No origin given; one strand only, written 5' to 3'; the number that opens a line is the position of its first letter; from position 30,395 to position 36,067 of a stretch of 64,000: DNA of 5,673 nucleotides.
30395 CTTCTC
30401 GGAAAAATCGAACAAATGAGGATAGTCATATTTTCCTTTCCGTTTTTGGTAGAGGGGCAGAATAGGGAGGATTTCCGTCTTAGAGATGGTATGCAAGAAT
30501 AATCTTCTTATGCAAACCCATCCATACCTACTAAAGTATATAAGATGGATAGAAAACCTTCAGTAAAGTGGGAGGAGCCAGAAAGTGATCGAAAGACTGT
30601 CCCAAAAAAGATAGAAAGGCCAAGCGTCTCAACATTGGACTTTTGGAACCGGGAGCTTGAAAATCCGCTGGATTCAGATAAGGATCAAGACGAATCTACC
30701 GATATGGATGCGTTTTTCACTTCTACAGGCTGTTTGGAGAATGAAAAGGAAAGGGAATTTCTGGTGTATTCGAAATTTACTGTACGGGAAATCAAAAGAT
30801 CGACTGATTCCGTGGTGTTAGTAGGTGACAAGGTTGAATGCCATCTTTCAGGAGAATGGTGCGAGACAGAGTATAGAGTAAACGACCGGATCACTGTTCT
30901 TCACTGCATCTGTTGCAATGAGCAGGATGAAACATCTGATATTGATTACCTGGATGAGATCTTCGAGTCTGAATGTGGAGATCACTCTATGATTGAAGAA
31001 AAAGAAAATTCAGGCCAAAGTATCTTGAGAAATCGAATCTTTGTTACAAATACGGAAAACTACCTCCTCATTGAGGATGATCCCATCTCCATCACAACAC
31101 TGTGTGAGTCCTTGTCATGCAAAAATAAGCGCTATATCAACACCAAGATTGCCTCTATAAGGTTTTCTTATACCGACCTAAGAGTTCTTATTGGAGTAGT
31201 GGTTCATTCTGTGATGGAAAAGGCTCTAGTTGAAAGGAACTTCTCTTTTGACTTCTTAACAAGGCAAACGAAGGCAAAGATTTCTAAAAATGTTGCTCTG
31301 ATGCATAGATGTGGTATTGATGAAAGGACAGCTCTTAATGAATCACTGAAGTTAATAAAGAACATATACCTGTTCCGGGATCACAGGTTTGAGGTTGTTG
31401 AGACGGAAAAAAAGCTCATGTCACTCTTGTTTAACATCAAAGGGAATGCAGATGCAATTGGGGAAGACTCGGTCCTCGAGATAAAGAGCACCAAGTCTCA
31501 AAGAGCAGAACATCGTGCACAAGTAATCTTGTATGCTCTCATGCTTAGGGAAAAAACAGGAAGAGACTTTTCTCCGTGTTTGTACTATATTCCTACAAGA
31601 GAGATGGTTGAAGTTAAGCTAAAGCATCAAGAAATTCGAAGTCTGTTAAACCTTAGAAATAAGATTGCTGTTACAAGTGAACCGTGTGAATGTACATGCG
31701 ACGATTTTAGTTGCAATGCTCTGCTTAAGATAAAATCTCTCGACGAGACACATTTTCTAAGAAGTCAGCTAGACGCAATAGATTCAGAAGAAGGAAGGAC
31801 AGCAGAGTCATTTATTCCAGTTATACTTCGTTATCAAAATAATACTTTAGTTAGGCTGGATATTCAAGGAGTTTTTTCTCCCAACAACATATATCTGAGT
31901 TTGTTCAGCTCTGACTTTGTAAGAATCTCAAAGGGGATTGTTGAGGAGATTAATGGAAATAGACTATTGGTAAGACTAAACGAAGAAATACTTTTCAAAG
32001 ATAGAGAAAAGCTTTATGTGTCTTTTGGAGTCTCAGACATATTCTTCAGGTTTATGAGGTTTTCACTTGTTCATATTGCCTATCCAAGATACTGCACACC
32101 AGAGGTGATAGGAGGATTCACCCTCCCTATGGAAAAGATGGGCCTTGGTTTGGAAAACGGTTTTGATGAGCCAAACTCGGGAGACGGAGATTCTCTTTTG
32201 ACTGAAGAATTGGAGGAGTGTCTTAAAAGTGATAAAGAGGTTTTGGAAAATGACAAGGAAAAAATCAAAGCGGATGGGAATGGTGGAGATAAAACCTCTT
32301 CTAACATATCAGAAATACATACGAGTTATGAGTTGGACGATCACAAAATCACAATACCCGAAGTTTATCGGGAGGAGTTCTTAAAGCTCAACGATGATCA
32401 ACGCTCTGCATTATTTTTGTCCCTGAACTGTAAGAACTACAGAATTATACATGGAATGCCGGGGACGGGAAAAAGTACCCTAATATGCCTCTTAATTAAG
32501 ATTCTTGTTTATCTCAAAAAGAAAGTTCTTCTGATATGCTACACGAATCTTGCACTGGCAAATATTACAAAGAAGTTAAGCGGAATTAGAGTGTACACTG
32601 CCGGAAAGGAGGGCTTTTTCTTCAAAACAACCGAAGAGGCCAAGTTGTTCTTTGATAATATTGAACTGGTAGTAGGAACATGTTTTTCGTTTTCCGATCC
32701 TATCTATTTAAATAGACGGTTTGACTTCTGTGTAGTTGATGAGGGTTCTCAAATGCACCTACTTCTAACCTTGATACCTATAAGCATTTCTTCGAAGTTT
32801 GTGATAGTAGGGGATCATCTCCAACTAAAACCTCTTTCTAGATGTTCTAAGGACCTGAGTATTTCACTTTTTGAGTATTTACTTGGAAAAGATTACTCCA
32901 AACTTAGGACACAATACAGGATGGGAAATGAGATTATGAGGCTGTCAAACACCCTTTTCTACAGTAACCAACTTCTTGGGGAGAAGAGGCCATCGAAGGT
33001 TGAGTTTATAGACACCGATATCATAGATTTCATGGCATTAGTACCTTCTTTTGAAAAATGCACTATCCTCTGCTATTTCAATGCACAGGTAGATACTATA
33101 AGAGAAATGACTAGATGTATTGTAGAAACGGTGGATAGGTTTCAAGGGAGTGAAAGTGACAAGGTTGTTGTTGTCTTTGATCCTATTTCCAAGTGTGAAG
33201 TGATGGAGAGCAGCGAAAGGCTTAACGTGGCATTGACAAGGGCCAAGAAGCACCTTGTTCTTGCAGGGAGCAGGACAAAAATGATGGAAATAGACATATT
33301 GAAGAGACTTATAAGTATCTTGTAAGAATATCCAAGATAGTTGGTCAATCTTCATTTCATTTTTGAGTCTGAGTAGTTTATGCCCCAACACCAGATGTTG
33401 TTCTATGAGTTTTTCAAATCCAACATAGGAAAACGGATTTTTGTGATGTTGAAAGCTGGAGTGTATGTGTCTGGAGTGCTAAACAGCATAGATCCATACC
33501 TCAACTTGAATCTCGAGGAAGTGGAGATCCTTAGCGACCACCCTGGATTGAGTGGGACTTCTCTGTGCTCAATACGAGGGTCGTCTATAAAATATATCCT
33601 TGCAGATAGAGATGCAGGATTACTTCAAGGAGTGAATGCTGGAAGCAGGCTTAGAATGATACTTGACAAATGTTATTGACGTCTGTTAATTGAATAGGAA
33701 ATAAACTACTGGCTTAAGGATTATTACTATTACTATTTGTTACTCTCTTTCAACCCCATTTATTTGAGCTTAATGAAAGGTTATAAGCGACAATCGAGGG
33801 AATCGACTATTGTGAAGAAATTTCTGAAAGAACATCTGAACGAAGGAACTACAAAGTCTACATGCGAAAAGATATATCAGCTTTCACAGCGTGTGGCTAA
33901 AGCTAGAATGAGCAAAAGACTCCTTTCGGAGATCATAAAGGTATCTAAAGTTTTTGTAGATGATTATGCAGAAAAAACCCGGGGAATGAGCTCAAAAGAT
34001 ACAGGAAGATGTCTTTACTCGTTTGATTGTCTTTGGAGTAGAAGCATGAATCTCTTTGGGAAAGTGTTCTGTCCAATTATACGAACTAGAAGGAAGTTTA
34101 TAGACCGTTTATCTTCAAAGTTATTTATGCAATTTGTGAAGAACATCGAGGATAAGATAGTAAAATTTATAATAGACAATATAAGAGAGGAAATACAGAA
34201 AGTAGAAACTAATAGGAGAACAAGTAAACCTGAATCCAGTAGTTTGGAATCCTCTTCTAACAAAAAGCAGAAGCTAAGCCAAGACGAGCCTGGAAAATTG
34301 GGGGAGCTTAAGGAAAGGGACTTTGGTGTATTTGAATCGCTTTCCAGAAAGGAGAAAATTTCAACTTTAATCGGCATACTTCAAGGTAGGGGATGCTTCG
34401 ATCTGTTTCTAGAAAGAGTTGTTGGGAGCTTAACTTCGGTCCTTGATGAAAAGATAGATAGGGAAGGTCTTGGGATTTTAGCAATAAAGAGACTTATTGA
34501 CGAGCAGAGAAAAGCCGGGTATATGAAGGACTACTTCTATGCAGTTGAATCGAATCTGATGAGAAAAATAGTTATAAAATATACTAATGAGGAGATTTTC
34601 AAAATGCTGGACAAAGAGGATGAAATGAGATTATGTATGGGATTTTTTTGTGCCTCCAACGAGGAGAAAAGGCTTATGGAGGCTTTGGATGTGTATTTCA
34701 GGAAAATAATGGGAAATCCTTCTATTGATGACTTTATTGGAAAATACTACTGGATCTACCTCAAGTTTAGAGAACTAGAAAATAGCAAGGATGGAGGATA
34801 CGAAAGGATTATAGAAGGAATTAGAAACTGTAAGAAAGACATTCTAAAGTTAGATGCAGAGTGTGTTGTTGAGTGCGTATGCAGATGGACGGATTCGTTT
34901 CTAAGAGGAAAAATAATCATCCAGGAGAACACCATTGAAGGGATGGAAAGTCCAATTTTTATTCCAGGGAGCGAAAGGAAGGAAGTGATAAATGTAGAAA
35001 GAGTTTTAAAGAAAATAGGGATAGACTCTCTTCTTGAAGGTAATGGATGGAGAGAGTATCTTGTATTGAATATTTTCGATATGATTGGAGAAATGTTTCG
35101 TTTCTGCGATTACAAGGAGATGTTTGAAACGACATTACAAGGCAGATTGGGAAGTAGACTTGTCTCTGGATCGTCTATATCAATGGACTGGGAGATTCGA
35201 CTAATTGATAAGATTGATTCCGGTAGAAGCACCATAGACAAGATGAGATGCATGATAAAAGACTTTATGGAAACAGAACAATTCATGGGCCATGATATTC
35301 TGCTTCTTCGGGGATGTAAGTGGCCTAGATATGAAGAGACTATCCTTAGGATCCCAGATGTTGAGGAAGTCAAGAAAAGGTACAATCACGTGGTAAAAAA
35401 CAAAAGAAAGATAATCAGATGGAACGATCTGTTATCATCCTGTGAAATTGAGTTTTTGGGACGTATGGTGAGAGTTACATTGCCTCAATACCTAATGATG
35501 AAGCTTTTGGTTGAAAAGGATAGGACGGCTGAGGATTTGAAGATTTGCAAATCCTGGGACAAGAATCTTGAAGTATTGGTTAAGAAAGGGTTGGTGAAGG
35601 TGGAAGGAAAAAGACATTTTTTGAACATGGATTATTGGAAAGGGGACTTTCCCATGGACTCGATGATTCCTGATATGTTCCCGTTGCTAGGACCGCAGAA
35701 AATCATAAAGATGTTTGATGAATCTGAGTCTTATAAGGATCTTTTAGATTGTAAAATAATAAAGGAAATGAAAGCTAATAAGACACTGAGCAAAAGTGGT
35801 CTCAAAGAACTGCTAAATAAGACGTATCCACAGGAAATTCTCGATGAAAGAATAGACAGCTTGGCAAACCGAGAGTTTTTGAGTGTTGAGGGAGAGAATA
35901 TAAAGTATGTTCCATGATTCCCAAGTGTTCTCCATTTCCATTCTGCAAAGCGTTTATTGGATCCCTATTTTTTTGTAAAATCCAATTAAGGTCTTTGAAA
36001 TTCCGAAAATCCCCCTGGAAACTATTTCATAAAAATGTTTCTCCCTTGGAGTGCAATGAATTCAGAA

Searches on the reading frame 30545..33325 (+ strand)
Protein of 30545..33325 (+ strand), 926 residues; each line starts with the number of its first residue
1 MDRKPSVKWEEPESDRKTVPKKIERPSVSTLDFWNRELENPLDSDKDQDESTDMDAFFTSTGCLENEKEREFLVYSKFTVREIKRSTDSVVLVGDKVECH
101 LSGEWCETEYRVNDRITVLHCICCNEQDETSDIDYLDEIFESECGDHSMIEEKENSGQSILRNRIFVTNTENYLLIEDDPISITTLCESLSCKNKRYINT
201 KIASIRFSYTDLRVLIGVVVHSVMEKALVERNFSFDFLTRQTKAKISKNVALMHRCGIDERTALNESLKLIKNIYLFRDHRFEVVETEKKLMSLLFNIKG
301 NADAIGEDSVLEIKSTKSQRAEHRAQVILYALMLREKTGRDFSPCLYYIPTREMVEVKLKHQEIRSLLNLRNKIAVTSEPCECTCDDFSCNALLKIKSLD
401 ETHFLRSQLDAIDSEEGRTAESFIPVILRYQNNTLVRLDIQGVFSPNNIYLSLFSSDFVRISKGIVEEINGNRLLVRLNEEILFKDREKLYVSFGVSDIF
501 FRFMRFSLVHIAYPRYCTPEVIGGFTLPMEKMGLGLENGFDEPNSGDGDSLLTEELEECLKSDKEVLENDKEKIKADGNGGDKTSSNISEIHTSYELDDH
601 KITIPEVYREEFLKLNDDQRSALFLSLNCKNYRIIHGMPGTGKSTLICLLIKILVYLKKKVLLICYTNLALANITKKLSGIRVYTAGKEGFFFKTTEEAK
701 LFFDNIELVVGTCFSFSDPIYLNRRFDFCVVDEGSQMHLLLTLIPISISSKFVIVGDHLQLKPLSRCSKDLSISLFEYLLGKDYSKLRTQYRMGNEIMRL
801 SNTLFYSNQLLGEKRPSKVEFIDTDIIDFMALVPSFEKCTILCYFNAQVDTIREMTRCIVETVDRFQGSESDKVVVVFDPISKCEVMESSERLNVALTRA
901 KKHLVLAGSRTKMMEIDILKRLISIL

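Call 68: search_protein_families(library=pfam, proteins=[window:30545-33325:+], max_evalue=0.0001)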
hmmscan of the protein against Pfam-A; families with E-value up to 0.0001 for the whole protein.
window:30545-33325:+ (926 aa): 8 families
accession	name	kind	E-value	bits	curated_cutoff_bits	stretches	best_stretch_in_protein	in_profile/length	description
PF13086.12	AAA_11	-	8.4e-23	81.9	27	2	699-763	186-252/257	AAA domain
PF13087.12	AAA_12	-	4e-20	72.7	27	2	828-910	101-194/195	AAA domain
PF01443.25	Viral_helicase1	-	1.4e-18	68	21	1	634-906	2-226/228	Viral superfamily 1 RNA helicase core domain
PF08696.17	Dna2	-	1e-15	58.5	22.4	1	95-280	6-153/204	DNA replication factor Dna2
PF13245.12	AAA_19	-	1.4e-09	38.6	25.1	1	620-763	2-131/134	AAA domain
PF13538.12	UvrD_C_2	-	4.6e-08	33.2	27.4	1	860-906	4-51/52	UvrD-like helicase C-terminal domain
PF01930.23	Cas_Cas4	-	2.3e-07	31.5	22.7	1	299-375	53-132/160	Domain of unknown function DUF83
PF13604.12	AAA_30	-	6.5e-06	26.5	27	1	614-766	1-133/191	AAA domain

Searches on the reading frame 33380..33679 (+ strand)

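Call 68: search_protein_families(library=pfam, proteins=[window:33380-33679:+], max_evalue=0.0001)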
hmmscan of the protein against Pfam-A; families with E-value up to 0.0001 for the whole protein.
window:33380-33679:+ (99 aa): 1 family
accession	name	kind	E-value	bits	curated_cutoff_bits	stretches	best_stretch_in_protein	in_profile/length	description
PF01423.28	LSM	-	4.1e-14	52.5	23.4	1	11-73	2-64/66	LSM domain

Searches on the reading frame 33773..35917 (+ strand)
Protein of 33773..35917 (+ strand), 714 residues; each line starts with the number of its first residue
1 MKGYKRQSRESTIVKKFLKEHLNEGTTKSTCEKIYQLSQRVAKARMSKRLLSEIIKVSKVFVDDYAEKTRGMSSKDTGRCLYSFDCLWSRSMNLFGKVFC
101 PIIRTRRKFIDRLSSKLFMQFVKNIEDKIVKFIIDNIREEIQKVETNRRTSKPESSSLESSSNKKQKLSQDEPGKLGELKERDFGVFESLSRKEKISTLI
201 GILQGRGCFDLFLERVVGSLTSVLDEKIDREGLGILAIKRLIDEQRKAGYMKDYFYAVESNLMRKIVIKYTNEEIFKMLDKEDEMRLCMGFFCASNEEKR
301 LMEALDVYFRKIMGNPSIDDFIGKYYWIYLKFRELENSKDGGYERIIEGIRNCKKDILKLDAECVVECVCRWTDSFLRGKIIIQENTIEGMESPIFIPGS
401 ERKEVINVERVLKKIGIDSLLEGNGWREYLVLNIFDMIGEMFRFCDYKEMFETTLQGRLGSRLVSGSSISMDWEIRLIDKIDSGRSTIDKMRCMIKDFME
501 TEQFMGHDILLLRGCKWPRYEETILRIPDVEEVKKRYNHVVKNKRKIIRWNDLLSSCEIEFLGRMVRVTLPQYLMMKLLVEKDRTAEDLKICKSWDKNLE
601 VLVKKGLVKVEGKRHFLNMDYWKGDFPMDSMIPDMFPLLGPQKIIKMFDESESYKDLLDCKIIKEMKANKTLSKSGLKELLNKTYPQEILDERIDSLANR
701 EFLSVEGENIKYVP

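Call 68: search_protein_families(library=pfam, proteins=[window:33773-35917:+], max_evalue=0.0001)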
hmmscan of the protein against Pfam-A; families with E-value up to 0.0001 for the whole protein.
window:33773-35917:+ (714 aa): 1 family
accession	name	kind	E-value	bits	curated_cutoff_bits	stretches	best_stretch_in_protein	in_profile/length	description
PF00888.28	Cullin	-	3.8e-09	36.3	33.2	1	258-503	234-455/620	Cullin family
